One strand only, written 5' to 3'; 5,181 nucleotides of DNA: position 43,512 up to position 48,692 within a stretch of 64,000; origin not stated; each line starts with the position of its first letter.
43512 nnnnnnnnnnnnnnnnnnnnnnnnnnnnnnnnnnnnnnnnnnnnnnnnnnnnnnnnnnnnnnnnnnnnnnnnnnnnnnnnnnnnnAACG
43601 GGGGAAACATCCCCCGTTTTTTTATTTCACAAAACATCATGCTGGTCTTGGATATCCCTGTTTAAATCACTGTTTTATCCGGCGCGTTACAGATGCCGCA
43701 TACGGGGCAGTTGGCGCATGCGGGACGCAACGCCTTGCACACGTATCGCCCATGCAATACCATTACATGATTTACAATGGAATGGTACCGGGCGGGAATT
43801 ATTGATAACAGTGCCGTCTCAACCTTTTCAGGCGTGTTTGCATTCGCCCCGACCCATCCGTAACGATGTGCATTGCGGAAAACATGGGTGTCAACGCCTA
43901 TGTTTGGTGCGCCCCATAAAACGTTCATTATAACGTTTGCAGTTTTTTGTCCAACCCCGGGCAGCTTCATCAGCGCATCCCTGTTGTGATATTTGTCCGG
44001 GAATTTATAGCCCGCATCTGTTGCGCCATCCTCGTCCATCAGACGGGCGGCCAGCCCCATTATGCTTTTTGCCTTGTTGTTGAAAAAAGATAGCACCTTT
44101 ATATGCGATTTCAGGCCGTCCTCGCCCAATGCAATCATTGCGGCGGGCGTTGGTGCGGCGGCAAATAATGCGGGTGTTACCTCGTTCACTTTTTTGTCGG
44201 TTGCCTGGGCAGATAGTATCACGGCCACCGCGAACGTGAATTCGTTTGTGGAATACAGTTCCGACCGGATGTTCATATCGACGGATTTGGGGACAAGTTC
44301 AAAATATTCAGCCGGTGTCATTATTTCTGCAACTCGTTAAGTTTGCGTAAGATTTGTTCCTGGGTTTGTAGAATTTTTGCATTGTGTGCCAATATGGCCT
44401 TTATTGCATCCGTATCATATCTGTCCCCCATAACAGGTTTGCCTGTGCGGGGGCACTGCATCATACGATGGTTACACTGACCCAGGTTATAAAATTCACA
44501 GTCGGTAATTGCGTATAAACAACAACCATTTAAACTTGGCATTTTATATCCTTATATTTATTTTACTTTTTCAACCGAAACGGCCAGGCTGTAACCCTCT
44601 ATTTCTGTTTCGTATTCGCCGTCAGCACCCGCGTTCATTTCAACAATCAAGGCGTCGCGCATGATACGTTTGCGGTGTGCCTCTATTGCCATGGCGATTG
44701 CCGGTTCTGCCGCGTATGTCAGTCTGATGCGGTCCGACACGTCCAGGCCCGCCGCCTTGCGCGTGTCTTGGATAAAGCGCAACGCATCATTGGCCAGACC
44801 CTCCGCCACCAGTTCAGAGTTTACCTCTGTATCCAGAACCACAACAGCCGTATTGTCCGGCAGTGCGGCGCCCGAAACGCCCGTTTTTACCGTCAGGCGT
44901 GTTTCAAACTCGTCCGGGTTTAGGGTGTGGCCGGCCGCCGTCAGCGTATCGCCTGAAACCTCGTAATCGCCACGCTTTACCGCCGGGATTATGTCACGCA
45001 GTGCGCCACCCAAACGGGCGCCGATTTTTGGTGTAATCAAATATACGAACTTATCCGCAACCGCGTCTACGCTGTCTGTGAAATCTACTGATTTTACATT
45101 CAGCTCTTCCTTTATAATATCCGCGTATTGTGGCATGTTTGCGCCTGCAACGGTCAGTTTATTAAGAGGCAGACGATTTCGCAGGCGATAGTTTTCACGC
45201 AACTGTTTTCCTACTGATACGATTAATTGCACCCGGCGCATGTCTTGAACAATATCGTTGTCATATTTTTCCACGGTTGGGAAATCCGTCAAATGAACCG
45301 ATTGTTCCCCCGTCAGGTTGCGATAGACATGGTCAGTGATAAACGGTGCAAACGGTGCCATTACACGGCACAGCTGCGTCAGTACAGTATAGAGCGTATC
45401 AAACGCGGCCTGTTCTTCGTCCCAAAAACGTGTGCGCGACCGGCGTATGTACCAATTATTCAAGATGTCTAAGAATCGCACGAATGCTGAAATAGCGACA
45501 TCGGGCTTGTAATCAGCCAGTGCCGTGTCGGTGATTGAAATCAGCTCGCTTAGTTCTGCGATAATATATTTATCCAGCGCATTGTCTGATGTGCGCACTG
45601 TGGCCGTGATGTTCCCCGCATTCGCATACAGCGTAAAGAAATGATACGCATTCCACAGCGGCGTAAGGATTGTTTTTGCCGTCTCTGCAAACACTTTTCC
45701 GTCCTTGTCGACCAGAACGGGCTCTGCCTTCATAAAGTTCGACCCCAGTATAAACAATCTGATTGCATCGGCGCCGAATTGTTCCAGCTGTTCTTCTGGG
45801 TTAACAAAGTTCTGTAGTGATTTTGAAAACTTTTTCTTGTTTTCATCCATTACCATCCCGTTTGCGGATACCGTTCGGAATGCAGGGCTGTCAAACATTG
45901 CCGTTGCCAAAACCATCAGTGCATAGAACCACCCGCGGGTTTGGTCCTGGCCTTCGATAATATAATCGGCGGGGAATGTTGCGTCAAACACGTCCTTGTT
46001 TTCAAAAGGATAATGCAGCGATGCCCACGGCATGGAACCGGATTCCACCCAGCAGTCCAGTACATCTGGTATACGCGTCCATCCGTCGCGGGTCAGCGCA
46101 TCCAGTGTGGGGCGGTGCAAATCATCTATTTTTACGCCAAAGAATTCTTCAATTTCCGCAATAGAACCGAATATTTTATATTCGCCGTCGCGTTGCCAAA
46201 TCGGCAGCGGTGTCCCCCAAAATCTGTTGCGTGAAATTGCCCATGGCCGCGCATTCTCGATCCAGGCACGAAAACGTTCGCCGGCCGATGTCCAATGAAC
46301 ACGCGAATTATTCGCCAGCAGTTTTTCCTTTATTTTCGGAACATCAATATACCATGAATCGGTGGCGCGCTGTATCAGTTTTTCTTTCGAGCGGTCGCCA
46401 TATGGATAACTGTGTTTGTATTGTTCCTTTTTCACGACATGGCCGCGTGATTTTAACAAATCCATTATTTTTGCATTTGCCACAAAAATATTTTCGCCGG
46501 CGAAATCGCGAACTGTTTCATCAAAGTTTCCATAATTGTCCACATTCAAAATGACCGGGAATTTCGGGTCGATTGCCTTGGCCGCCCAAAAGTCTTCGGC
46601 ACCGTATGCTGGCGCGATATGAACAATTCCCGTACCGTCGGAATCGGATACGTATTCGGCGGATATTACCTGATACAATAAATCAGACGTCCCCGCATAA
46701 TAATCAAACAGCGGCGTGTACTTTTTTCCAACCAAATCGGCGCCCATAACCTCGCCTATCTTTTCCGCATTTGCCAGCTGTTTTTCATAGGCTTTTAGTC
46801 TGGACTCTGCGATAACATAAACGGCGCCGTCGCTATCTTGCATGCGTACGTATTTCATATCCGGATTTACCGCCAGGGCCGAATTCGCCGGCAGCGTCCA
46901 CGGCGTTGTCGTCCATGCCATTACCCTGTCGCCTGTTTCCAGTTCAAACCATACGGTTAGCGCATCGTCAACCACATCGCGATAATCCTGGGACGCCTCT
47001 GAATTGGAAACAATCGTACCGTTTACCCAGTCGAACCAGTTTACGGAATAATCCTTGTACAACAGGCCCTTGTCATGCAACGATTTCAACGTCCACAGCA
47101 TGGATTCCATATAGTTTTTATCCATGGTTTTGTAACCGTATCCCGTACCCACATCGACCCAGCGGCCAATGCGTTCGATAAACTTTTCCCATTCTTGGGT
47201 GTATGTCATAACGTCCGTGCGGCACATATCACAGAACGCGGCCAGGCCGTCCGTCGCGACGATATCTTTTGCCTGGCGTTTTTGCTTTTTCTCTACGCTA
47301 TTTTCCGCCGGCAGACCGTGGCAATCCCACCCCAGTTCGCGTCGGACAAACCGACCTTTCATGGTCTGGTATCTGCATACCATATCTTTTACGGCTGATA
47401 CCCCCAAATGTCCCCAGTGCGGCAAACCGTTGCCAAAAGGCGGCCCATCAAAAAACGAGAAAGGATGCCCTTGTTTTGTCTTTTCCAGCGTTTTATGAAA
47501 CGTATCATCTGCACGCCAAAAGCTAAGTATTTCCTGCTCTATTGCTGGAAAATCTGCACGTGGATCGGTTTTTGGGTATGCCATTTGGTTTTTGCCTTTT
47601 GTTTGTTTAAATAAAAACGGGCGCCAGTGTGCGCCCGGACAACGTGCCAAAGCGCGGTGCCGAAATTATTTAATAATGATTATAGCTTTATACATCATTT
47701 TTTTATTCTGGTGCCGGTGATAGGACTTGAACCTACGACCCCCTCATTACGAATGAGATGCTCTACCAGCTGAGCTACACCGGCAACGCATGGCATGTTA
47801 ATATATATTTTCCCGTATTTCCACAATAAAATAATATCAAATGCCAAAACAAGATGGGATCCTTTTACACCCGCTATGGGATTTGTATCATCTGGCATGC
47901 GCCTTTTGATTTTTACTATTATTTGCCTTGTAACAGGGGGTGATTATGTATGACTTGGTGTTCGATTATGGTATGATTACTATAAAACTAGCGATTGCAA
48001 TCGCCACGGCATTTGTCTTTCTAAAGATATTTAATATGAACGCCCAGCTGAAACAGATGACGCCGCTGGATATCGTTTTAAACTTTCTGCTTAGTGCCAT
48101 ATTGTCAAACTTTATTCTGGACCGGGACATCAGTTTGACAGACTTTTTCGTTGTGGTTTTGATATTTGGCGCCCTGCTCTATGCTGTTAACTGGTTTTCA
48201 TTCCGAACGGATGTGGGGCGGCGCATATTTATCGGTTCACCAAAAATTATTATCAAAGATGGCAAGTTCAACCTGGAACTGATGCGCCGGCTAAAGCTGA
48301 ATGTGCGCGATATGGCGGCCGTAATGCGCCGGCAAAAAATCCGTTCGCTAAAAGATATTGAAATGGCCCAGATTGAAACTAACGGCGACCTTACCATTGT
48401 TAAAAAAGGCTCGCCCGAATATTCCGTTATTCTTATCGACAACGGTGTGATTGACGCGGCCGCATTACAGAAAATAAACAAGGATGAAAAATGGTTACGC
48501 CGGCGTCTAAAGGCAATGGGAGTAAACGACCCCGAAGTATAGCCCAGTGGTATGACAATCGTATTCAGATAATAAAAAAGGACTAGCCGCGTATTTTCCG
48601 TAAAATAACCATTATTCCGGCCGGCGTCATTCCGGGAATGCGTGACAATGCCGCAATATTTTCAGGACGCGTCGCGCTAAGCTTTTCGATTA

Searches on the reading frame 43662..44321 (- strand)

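Call 22: search_protein_families(library=pfam, proteins=[window:43662-44321:-], max_evalue=0.01)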
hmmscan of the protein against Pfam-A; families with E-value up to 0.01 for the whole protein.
window:43662-44321:- (219 aa): 3 families
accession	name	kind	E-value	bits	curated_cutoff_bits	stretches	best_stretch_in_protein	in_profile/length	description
PF00730.31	HhH-GPD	-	1.7e-19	70.6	26.2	1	32-176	1-107/108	HhH-GPD superfamily base excision DNA repair protein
PF00633.29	HHH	-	3.8e-06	26.9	24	1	113-133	9-29/30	Helix-hairpin-helix motif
PF21176.3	RecR_HhH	-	0.0012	19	27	1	115-128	6-19/45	RecR, helix-hairpin-helix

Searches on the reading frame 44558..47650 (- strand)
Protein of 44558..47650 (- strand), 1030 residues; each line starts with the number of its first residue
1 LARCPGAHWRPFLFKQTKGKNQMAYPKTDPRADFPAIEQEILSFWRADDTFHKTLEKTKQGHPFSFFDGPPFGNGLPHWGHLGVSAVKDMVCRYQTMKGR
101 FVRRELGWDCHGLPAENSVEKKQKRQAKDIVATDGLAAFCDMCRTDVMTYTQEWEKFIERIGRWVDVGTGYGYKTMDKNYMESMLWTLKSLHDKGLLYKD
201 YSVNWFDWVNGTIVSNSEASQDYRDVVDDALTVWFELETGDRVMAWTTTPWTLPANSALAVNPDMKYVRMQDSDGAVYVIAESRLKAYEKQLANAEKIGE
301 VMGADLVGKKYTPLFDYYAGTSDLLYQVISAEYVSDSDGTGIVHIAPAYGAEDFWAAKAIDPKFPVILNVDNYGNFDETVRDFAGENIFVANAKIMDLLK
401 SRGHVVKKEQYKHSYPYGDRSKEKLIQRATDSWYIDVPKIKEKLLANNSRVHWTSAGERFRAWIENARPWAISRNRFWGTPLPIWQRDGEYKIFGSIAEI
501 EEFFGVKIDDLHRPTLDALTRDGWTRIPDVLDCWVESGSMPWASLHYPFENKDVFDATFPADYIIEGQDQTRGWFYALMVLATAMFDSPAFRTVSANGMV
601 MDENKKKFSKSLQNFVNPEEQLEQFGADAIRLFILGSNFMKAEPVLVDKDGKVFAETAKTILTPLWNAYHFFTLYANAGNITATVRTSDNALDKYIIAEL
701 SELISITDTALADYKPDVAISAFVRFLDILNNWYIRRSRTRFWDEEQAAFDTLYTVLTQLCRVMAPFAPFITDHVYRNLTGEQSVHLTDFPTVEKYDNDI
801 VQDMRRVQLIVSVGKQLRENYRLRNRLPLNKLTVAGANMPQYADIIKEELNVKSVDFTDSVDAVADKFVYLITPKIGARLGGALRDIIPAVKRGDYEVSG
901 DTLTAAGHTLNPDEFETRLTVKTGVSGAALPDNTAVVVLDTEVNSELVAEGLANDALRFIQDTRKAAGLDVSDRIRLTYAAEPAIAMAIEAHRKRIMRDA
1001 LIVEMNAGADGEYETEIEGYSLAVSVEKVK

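Call 22: search_protein_families(library=pfam, proteins=[window:44558-47650:-], max_evalue=0.01)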
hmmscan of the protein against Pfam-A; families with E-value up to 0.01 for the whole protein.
window:44558-47650:- (1030 aa): 5 families
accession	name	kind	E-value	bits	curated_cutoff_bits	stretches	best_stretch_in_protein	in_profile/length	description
PF00133.28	tRNA-synt_1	-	6.9e-109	364.8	22.7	1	41-642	2-410/414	tRNA synthetases class I (I, L, M and V)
PF08264.19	Anticodon_1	-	1.8e-27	96.5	25.1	1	693-830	1-145/148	Anticodon-binding domain of tRNA ligase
PF19302.4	DUF5915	-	2e-24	86.6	27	1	844-1029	2-195/195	Domain of unknown function (DUF5915)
PF09334.17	tRNA-synt_1g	-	9.2e-15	54.7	20.1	2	586-637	307-357/391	tRNA synthetases class I (M)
PF01406.26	tRNA-synt_1e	-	0.00012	22.1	27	1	582-640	229-286/301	tRNA synthetases class I (C) catalytic domain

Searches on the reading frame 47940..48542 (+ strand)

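Call 22: search_protein_families(library=pfam, proteins=[window:47940-48542:+], max_evalue=0.01)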
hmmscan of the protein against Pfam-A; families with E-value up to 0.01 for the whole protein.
window:47940-48542:+ (200 aa): 2 families
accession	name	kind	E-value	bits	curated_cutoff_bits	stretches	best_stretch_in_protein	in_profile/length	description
PF04239.17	DUF421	-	3e-29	101.5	23.6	1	93-199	6-121/129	YetF C-terminal domain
PF20730.2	YetF_N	-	9.6e-13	48.2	26.5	1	11-85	2-75/76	YetF N-terminal transmembrane domain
